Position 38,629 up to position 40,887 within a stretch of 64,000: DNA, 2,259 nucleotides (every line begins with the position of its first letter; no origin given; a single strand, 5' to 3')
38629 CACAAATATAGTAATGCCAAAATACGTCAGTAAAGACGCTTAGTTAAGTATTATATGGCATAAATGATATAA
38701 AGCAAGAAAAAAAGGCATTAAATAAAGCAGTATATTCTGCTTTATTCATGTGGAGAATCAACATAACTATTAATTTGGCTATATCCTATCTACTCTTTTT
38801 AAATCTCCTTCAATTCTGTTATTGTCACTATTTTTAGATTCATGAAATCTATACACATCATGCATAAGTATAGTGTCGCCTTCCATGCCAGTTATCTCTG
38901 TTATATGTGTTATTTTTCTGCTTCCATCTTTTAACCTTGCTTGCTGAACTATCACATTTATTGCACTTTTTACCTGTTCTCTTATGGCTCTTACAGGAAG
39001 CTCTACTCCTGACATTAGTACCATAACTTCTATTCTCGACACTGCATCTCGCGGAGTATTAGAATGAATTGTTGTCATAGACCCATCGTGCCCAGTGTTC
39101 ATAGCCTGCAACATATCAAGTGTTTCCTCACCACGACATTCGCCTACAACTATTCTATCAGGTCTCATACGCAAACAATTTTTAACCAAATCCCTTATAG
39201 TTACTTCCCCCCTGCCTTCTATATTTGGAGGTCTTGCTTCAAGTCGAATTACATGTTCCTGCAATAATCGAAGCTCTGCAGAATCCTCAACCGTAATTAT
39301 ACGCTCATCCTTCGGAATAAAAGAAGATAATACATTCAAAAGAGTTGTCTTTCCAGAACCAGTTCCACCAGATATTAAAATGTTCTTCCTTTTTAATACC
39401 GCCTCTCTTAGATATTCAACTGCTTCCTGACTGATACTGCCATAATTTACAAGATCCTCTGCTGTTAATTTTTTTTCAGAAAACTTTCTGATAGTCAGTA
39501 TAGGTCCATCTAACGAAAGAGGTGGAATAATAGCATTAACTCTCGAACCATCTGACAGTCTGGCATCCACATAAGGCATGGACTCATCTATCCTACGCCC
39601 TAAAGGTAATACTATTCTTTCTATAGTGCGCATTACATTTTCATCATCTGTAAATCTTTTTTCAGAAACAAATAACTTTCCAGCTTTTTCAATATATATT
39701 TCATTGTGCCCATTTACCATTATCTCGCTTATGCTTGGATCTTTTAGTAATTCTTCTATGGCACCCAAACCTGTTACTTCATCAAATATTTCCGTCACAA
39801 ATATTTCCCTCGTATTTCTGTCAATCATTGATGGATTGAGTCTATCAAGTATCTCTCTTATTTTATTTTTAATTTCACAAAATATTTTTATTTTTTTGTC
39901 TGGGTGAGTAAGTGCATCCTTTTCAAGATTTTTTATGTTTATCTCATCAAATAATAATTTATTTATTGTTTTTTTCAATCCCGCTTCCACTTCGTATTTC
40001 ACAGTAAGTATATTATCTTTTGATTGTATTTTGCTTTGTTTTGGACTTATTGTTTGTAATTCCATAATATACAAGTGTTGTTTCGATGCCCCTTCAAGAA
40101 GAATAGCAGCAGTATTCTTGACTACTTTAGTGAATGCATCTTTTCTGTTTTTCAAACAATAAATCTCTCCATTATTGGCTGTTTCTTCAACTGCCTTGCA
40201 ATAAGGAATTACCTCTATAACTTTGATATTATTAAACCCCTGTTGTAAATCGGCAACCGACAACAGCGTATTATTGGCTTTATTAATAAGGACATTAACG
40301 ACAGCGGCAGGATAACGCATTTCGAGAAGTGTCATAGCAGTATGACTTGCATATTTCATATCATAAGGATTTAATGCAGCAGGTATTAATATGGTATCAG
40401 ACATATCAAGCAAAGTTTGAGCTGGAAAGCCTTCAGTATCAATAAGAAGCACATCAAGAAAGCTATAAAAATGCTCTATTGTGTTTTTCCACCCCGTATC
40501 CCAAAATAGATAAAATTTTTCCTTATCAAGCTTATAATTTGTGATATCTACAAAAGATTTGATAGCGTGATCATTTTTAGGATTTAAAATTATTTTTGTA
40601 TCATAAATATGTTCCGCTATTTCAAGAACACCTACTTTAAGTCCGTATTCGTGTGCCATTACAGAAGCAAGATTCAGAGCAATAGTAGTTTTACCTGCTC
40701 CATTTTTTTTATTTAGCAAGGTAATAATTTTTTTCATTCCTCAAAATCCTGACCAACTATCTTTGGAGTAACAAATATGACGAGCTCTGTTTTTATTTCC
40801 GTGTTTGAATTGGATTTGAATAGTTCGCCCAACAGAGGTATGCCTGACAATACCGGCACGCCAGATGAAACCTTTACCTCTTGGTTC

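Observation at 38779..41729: Orphan two-gene secretin plus fused CpaE-like/CpaF ATPase module lacking pilin, platform and peptidase genes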

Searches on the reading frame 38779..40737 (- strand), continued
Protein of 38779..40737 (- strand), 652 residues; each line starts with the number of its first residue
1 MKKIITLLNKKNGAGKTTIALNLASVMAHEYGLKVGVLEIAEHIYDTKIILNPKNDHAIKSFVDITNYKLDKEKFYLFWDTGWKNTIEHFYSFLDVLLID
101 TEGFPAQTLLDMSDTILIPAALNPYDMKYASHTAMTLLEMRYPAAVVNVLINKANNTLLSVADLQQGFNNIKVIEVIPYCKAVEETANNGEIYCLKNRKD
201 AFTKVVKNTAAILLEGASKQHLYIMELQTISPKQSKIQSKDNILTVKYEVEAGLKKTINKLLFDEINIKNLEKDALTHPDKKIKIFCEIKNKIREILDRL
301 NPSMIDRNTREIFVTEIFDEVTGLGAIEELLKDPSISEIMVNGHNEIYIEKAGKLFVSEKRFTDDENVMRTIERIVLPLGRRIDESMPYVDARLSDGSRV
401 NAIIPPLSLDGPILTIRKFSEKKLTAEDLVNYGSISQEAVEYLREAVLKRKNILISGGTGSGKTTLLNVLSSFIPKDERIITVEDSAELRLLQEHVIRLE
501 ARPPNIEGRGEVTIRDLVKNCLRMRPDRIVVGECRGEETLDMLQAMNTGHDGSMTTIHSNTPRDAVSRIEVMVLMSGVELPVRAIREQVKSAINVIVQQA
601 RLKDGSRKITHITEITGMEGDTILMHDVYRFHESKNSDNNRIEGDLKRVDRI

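Call 82: list_cluster_members(proteins=[P0267, P0255, P0259, P0270, P0275, P0253, P0269, P0277, P0271, P0254])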
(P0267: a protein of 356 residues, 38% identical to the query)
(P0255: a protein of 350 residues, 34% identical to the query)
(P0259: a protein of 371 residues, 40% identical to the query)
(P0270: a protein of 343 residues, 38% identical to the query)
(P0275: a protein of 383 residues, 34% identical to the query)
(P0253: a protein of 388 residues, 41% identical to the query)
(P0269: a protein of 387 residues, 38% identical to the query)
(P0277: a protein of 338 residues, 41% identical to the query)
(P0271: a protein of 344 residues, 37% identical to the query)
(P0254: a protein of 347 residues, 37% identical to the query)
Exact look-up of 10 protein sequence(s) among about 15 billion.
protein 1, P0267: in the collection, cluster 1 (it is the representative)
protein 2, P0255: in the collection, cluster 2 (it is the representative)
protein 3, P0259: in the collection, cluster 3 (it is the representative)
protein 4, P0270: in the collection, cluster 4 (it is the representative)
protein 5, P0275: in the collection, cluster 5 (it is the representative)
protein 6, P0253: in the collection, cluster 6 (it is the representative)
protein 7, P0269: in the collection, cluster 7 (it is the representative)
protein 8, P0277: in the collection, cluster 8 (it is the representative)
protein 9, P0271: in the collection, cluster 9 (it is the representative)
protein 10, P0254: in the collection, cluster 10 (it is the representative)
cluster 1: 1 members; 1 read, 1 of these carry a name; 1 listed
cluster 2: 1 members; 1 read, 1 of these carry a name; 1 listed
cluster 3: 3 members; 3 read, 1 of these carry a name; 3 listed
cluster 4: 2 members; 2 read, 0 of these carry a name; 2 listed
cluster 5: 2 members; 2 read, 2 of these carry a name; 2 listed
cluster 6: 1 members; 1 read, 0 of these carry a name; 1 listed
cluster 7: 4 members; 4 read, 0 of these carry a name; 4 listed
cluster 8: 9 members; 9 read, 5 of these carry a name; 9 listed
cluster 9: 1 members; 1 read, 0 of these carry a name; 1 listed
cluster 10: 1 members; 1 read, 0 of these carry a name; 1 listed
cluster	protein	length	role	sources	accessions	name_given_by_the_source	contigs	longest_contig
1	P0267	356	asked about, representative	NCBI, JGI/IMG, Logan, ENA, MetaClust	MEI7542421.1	MAG: pilus assembly protein TadG-related protein [bacterium] | \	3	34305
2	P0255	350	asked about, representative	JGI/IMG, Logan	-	hypothetical protein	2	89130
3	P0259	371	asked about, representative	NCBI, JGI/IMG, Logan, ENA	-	hypothetical protein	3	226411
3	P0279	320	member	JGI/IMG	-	-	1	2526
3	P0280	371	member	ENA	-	-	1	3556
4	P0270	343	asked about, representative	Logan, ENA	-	-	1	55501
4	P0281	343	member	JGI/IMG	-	-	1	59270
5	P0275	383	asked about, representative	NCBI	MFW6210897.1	MAG: Tad domain-containing protein [bacterium]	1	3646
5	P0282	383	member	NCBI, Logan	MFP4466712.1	MAG: Tad domain-containing protein [Candidatus Goldiibacteriota bacterium]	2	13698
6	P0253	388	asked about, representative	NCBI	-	-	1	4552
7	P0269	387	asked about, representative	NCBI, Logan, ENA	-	-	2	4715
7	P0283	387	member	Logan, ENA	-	-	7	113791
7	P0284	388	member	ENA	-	-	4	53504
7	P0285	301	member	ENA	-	-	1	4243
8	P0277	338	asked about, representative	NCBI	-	-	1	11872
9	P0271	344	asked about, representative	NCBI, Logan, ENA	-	-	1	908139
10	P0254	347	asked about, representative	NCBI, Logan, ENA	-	-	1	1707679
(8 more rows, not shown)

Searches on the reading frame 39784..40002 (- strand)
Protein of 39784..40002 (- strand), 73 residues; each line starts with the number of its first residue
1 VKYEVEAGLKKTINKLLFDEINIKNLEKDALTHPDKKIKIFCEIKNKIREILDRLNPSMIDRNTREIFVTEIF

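Call 48: find_related_loci(query=A3, collection=metagenome_contigs, flank=10000)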
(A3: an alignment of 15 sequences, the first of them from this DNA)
Query A3 (73 aa) in metagenome_contigs; peptide patterns used: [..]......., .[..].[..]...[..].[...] (x = any residue, [..] = any of these).
189 stretches matched a pattern; 5 encode a relative of the query (tblastn E <= 1e-3); 5 distinct loci.
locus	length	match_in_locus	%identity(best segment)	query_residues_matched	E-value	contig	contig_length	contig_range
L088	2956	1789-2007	100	1-73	2e-45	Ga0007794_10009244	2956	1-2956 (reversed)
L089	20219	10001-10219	74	1-73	3e-33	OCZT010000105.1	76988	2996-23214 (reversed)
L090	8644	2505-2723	55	1-73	2e-20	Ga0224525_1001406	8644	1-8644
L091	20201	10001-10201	51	7-73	8e-19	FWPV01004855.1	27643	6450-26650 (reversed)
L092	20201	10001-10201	48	7-73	1e-15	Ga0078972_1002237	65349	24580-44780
